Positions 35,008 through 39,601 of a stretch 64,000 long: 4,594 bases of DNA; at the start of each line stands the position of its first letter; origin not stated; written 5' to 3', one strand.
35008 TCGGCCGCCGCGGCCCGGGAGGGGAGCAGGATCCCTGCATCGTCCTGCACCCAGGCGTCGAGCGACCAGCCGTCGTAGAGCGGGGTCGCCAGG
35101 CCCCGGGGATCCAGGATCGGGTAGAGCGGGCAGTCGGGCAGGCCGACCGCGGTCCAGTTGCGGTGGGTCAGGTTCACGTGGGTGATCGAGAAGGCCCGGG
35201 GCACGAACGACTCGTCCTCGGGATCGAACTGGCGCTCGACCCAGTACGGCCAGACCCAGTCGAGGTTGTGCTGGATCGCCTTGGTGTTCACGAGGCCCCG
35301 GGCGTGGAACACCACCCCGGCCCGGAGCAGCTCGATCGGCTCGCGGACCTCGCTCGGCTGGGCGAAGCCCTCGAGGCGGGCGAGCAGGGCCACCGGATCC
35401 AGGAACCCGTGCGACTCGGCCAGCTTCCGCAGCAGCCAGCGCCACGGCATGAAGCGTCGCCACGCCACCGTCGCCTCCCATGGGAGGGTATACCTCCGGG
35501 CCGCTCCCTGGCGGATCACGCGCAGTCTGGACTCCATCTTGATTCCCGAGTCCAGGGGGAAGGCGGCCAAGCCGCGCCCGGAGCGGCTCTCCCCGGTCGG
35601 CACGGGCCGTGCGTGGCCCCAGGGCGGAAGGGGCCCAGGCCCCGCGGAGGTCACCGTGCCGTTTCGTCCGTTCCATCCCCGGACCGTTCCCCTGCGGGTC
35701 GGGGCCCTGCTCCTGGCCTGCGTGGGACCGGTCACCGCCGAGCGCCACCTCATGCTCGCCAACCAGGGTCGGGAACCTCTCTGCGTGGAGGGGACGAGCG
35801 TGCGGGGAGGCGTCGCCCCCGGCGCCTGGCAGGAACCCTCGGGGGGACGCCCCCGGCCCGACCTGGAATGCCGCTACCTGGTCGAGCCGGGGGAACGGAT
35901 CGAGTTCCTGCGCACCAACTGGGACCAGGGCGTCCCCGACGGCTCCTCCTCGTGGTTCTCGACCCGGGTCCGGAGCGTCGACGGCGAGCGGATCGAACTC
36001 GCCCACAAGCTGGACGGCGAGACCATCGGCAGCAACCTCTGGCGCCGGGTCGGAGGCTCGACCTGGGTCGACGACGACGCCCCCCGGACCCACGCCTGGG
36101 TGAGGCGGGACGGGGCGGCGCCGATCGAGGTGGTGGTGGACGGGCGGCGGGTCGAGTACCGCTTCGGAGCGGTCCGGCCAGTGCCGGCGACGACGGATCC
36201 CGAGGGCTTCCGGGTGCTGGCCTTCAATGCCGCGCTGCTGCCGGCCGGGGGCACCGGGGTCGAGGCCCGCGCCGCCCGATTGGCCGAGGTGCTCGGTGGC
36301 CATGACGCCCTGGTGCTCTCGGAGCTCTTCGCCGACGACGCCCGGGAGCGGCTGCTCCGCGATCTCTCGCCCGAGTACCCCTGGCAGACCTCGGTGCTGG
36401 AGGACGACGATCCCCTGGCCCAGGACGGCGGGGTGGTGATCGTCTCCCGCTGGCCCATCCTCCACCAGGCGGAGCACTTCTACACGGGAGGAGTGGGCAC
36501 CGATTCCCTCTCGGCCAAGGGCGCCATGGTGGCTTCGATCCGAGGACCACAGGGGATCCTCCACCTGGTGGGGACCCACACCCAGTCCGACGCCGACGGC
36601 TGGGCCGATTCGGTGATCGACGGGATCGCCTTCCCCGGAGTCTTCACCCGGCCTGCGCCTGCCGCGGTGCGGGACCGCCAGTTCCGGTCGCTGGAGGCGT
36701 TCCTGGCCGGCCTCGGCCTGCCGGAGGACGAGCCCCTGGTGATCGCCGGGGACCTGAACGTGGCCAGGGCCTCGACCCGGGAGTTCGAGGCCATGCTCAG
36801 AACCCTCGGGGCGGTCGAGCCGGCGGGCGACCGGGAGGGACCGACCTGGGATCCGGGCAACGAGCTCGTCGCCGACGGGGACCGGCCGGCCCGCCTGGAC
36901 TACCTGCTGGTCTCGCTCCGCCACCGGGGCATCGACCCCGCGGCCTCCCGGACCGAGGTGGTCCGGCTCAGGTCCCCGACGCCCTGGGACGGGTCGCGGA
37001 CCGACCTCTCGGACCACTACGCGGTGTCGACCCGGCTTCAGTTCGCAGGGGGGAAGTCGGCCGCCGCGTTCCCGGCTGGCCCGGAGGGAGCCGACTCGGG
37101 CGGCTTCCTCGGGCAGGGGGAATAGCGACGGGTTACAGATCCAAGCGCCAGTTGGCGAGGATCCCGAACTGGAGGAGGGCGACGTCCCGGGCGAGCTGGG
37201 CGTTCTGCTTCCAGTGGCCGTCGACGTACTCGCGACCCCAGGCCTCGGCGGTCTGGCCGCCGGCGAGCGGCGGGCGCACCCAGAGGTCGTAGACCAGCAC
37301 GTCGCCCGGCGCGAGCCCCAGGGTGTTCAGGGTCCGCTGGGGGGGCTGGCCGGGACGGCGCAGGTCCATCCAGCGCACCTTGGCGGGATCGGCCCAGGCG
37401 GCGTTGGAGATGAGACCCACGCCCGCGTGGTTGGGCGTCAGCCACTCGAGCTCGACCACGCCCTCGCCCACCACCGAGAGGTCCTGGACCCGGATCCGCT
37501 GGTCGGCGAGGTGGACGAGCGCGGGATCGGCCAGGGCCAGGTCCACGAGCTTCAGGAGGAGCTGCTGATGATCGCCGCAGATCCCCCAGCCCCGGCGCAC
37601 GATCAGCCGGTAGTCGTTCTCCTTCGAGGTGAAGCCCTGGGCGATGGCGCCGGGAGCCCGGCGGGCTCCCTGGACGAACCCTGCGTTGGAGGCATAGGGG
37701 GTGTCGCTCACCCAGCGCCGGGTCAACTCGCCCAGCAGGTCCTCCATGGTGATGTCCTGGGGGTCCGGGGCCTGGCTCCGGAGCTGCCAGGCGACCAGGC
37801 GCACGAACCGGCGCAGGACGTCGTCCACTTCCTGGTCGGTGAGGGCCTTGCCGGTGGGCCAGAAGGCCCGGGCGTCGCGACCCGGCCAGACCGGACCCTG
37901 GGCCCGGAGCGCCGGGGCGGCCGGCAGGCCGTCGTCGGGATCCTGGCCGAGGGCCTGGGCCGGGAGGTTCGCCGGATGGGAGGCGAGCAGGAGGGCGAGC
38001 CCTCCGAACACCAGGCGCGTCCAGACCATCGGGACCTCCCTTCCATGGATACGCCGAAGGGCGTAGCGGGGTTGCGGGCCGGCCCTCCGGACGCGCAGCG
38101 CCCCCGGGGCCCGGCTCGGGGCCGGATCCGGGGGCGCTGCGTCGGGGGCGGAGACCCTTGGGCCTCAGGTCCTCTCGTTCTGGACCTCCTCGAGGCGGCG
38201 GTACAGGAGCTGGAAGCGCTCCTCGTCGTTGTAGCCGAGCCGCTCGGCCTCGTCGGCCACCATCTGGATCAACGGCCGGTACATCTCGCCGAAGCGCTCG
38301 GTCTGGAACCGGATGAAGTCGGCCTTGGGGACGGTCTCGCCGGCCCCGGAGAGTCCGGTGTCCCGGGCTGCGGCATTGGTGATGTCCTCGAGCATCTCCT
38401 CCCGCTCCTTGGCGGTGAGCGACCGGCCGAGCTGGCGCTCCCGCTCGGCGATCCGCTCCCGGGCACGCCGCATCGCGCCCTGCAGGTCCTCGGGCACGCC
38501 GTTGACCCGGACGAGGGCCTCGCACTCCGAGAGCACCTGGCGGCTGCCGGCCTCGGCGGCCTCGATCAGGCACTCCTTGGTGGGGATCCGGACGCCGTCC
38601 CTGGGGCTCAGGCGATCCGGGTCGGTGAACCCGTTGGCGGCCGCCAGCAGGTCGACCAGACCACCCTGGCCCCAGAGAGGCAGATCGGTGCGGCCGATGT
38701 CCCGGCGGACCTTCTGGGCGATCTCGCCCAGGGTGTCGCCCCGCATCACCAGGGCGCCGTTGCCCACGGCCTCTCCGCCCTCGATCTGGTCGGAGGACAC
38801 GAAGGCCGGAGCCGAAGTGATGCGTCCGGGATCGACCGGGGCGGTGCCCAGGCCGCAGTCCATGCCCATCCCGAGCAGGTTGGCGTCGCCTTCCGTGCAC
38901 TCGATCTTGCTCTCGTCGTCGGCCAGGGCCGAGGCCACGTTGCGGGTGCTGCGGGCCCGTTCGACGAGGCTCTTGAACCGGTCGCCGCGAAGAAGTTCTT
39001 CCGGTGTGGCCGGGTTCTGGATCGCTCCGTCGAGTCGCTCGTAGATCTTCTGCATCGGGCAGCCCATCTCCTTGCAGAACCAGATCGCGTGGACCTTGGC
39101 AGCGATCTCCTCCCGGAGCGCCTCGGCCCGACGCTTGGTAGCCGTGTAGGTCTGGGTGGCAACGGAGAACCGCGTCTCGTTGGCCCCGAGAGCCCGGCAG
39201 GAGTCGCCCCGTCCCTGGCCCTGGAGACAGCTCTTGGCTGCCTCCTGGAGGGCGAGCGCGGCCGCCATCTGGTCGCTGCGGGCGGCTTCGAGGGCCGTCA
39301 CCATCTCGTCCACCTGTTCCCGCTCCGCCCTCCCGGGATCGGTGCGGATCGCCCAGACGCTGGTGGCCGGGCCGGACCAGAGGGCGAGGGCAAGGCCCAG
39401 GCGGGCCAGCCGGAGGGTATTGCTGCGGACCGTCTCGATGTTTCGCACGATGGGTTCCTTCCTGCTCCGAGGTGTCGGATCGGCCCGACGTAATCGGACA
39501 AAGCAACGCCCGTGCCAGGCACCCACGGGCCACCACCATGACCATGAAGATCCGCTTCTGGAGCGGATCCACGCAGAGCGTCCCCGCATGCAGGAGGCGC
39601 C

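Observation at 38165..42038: Tandem paralogous LysM-domain secreted proteins from a recent segmental duplication, each with a textbook sigma-54 promoter and a conserved upstream inverted repeat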

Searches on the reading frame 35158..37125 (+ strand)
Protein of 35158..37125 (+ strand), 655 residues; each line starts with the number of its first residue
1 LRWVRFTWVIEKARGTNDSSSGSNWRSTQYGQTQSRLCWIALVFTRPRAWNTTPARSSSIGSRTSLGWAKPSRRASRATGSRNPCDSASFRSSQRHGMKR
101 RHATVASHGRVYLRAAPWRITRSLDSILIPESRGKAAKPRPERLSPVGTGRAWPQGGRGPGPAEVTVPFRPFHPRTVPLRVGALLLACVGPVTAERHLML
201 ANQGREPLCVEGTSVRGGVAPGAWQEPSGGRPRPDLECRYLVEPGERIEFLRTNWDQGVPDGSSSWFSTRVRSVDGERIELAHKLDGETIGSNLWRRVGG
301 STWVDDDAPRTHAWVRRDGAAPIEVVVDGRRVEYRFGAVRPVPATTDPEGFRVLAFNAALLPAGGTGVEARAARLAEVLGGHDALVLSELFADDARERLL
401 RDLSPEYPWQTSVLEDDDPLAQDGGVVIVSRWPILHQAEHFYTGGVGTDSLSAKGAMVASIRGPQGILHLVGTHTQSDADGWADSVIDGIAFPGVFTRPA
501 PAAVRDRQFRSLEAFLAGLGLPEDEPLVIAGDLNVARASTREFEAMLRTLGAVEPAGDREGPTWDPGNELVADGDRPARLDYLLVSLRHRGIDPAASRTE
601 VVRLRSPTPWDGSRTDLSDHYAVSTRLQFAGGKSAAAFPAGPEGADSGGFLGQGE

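Call 8: search_protein_families(library=pfam, proteins=[window:35158-37125:+], max_evalue=0.1)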
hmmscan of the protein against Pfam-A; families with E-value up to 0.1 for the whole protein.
window:35158-37125:+ (655 aa): 1 family
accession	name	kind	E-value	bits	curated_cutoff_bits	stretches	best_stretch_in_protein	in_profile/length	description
PF03372.29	Exo_endo_phos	-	1.1e-16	61.7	24.5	1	355-620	2-225/225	Endonuclease/Exonuclease/phosphatase family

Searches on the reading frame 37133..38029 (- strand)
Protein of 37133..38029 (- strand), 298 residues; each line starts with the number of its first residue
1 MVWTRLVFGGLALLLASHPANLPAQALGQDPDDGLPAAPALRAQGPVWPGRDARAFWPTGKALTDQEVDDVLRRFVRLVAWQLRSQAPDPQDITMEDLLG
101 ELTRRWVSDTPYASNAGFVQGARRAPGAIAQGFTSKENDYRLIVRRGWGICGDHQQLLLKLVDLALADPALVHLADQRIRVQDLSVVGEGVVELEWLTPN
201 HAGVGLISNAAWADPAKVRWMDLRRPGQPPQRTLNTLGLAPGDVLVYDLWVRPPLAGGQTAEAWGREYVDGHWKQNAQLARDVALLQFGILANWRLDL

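Call 8: search_protein_families(library=pfam, proteins=[window:37133-38029:-], max_evalue=0.1)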
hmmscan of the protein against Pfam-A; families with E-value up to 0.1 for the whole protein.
window:37133-38029:- (298 aa): 0 families

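Call 102: search_protein_families(library=ncbifam, proteins=[window:37133-38029:-], max_evalue=0.01)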
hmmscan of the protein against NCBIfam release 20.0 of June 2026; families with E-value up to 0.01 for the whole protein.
window:37133-38029:- (298 aa): 0 families

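Call 107: search_protein_families(library=phrogs, proteins=[window:37133-38029:-], max_evalue=0.01)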
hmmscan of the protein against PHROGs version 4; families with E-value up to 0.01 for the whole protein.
window:37133-38029:- (298 aa): 0 families

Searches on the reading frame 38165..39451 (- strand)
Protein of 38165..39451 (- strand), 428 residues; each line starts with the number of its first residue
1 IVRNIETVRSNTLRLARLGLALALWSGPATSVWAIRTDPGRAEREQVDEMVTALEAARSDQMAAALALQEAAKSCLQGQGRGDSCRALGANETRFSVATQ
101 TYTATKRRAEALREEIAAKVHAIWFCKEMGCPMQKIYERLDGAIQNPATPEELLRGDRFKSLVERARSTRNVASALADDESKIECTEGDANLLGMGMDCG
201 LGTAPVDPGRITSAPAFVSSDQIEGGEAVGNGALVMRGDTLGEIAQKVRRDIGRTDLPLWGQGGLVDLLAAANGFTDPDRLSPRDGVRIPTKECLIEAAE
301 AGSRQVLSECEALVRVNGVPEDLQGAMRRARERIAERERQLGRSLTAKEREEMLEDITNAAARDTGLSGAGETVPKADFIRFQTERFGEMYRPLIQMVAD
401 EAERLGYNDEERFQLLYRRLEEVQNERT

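Call 8: search_protein_families(library=pfam, proteins=[window:38165-39451:-], max_evalue=0.1)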
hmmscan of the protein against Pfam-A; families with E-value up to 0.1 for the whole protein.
window:38165-39451:- (428 aa): 1 family
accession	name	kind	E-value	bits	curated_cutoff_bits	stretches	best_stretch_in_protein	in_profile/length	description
PF01476.26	LysM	-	0.0066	16.8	20.9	1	236-290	4-43/43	LysM domain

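Call 11: find_related_loci(query=window:38165-39451:-, collection=genome_contigs, flank=6000)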
Query window:38165-39451:- (428 aa) in genome_contigs; peptide patterns used: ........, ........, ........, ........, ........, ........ (x = any residue, [..] = any of these).
180 stretches matched a pattern, but none encodes a relative of the query by tblastn (E <= 1e-3).

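Call 36: list_cluster_members(proteins=[P0001, window:38165-39451:-, window:37133-38029:-, window:21598-22947:+, window:52691-54091:-, window:46342-47811:-])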
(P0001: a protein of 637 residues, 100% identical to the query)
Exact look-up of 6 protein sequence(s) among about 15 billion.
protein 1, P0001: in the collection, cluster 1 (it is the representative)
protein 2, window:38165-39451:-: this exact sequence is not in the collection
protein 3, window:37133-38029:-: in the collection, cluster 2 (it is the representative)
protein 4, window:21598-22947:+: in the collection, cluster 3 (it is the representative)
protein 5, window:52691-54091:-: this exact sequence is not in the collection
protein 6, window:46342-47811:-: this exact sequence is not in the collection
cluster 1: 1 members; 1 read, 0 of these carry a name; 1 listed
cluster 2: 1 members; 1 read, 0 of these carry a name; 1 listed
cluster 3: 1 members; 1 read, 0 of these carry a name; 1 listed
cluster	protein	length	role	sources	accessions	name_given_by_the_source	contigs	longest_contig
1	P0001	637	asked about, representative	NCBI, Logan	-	-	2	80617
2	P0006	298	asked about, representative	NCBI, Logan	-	-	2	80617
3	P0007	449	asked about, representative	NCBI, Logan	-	-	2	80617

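Call 102: search_protein_families(library=ncbifam, proteins=[window:38165-39448:-], max_evalue=0.01)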
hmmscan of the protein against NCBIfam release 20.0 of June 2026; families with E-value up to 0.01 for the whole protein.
window:38165-39448:- (427 aa): 0 families

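Call 107: search_protein_families(library=phrogs, proteins=[window:38165-39448:-], max_evalue=0.01)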
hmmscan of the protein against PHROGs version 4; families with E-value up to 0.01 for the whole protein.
window:38165-39448:- (427 aa): 0 families
